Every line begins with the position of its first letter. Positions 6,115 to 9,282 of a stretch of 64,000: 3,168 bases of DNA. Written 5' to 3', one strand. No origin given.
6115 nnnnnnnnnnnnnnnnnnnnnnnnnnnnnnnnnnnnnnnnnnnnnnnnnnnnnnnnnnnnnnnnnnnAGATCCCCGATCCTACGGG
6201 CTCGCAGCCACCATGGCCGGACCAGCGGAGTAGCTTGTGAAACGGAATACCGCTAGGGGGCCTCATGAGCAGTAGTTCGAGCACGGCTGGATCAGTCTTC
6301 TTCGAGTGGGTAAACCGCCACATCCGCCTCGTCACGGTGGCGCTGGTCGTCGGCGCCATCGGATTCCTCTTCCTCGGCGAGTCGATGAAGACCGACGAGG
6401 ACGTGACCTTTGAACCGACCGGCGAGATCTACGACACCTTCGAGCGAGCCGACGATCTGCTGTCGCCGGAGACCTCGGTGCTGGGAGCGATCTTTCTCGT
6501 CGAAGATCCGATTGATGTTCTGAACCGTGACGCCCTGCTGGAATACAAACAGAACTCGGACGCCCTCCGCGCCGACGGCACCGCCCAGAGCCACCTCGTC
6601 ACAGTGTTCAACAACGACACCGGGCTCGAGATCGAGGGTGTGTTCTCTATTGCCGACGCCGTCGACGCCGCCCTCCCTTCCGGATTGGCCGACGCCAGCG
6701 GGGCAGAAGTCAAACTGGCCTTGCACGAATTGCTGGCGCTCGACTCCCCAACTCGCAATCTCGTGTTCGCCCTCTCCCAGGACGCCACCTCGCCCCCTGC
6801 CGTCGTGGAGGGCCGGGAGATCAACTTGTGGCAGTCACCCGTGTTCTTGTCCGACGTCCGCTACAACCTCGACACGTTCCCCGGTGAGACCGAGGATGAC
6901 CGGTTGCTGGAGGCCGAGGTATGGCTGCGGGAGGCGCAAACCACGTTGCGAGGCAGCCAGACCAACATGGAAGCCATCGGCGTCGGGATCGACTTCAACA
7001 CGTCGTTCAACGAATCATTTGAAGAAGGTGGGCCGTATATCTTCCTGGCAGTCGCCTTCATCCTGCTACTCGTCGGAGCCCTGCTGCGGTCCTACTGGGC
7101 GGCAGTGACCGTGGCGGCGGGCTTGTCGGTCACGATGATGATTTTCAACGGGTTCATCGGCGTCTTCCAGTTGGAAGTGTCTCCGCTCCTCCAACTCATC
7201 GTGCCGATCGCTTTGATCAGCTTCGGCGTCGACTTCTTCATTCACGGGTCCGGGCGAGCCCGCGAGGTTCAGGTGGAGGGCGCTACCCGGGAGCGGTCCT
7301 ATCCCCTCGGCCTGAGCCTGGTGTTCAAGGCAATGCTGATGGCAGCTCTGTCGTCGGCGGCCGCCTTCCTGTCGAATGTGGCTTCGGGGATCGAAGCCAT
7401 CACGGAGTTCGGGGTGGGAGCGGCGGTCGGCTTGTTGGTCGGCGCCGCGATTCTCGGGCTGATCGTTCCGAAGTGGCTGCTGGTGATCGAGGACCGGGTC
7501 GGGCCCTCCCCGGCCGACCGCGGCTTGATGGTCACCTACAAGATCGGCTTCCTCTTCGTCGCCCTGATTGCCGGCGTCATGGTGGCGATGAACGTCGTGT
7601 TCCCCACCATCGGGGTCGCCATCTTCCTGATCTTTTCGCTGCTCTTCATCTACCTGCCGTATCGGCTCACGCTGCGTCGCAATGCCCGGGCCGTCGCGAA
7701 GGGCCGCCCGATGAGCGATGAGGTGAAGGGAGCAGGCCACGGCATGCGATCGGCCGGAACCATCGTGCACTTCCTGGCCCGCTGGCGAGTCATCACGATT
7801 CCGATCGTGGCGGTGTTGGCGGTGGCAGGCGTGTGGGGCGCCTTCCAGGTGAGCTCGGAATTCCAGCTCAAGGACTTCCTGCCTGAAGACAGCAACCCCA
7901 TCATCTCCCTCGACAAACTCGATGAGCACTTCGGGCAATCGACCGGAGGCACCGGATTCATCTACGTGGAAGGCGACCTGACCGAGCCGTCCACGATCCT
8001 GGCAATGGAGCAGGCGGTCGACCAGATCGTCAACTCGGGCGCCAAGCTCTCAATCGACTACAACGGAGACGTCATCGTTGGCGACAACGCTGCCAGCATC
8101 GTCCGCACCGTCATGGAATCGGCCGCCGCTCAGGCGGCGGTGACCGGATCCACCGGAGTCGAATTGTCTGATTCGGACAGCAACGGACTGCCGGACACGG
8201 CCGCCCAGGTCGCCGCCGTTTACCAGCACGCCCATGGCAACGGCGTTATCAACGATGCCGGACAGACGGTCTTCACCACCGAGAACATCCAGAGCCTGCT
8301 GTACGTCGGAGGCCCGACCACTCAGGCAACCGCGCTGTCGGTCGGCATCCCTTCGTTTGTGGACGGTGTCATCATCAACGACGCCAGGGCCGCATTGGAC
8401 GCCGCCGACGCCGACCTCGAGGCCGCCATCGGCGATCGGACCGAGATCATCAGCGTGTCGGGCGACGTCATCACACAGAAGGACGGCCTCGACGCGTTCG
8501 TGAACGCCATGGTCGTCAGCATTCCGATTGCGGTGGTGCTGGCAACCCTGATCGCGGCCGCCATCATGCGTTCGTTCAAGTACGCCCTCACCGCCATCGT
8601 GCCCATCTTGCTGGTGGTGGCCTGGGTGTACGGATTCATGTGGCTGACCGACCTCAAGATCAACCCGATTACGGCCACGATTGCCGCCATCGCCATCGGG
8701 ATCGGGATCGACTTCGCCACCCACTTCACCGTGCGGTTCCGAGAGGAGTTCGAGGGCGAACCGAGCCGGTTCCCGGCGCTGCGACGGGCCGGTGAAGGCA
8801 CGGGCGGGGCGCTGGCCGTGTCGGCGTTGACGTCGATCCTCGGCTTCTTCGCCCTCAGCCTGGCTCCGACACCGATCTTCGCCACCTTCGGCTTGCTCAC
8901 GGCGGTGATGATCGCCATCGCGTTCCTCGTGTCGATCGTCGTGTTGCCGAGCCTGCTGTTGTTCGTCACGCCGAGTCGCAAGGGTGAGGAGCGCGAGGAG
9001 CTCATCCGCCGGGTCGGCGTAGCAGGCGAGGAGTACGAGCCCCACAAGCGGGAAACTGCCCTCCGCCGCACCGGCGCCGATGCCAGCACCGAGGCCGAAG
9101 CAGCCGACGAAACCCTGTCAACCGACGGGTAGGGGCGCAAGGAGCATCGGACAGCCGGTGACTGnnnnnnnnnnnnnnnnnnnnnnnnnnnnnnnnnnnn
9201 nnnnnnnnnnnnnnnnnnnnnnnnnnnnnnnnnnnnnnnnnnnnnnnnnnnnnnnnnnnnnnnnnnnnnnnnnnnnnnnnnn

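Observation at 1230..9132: Translationally coupled PAP2-PAP2-lipoprotein-(PAP2+kinase) operon flanked by an MMPL exporter and a flippase-like protein: candidate envelope-lipid remodelling system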

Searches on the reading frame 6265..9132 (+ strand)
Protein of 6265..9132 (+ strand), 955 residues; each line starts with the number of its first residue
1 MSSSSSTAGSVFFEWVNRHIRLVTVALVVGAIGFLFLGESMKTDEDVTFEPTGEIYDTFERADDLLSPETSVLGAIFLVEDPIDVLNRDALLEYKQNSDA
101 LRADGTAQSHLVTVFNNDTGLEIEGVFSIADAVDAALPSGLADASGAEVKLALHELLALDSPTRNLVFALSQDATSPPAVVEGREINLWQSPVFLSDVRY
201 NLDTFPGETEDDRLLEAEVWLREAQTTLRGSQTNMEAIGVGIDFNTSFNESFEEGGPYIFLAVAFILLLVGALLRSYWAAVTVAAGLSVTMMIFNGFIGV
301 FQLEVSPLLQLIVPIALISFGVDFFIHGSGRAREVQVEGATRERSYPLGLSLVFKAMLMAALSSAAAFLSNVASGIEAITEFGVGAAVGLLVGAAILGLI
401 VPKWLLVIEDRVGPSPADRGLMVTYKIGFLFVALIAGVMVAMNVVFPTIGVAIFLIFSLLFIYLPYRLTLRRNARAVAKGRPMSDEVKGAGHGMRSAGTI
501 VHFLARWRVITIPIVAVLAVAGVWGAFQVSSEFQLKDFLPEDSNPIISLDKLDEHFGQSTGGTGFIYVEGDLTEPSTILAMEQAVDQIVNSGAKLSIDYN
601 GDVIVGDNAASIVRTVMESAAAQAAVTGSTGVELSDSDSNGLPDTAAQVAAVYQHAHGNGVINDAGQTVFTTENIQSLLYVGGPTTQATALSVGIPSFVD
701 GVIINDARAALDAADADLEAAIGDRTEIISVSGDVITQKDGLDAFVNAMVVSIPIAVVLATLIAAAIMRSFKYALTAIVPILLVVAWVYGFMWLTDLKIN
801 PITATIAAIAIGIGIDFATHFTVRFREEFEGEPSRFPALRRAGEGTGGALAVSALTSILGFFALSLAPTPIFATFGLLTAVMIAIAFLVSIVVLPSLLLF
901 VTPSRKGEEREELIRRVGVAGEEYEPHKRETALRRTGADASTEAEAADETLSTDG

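Call 9: search_protein_families(library=pfam, proteins=[window:6265-9132:+], max_evalue=0.01)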
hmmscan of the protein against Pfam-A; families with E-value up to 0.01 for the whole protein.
window:6265-9132:+ (955 aa): 3 families
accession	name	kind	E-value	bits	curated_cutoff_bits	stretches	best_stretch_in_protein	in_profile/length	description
PF03176.21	MMPL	-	1.7e-21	77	20.5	2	710-904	106-305/333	MMPL family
PF12349.14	Sterol-sensing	-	6.6e-05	23.3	22.3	1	773-901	8-136/153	Sterol-sensing domain of SREBP cleavage-activation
PF02460.24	Patched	-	0.00075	19.7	23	1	752-898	9-154/156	Patched SSD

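Call 10: search_protein_families(library=ncbifam, proteins=[window:6265-9132:+], max_evalue=0.01)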
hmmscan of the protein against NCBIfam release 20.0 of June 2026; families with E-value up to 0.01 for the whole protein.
window:6265-9132:+ (955 aa): 5 families
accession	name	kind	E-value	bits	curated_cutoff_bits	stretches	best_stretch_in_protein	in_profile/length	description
TIGR00921.1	2A067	subfamily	3.8e-40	137.7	351.9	2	755-899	589-732/733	hydrophobe/amphiphile efflux-3 (HAE3) family transporter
TIGR00833.1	actII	subfamily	1.2e-23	83.4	874.7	2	798-901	228-332/910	MMPL family RND transporter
TIGR03480.1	HpnN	hypoth_equivalog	9.3e-23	80.1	751.85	1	707-910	230-432/862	hopanoid biosynthesis associated RND transporter like protein HpnN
NF052374.1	HopndTporHpnN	equivalog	1.9e-11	42.8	1100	1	754-906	281-431/858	hopanoid transporter HpnN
NF045600.2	BstA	equivalog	2.2e-09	35.8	1400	1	748-906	287-444/903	sterol transporter cytoplasmic membrane protein BstA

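Call 52: search_solved_structures(query=window:6265-9132:+, max_evalue=0.001)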
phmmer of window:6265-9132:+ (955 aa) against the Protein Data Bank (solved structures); distinct sequences matched with E-value up to 0.001: 30.
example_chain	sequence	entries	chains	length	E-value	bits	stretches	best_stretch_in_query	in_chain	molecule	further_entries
7k65_A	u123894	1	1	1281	1.7e-10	42.8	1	773-900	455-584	Protein patched homolog 1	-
6mg8_A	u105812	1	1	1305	1.8e-10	42.7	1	773-900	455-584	Protein patched homolog 1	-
6dmb_A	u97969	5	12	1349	2.2e-10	42.4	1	773-900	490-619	Protein patched homolog 1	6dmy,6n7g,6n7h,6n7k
6e1h_A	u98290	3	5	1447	2.7e-10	42.1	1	773-900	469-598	Protein patched homolog 1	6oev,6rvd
6oeu_A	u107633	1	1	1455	2.7e-10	42.1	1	773-900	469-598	Protein patched homolog 1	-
6dmo_A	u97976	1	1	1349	5.9e-10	41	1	773-900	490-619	Protein patched homolog 1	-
6wu0_B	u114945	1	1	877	4.5e-09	38.1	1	745-930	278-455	Hopanoid biosynthesis associated RND transporter like protein HpnN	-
7v6z_A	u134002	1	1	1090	6.2e-09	37.6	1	773-900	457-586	Protein patched homolog 1,Protein patched homolog 1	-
7v6y_A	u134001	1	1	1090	6.5e-09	37.5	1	773-900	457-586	Protein patched homolog 1,Protein patched homolog 1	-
9ms8_A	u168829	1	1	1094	1.6e-08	36.2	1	773-900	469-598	Protein patched homolog 1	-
7rhq_A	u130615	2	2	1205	2.1e-08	35.9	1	773-899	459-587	Patched-1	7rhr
6rmg_A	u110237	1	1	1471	2.9e-08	35.4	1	773-900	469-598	Protein patched homolog 1,GFP-like fluorescent chromoprotein FP506, related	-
7rph_A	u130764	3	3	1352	2.5e-07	32.3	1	248-404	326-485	Protein dispatched homolog 1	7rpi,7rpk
6uox_A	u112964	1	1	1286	4.2e-07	31.6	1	773-905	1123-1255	NPC intracellular cholesterol transporter 1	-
6w5r_A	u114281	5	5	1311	4.5e-07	31.5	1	773-905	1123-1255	NPC intracellular cholesterol transporter 1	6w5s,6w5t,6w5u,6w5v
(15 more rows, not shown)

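Call 79: search_protein_families(library=padloc, proteins=[window:6265-9132:+], max_evalue=0.001)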
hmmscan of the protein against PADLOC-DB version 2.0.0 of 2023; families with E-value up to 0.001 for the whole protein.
window:6265-9132:+ (955 aa): 0 families
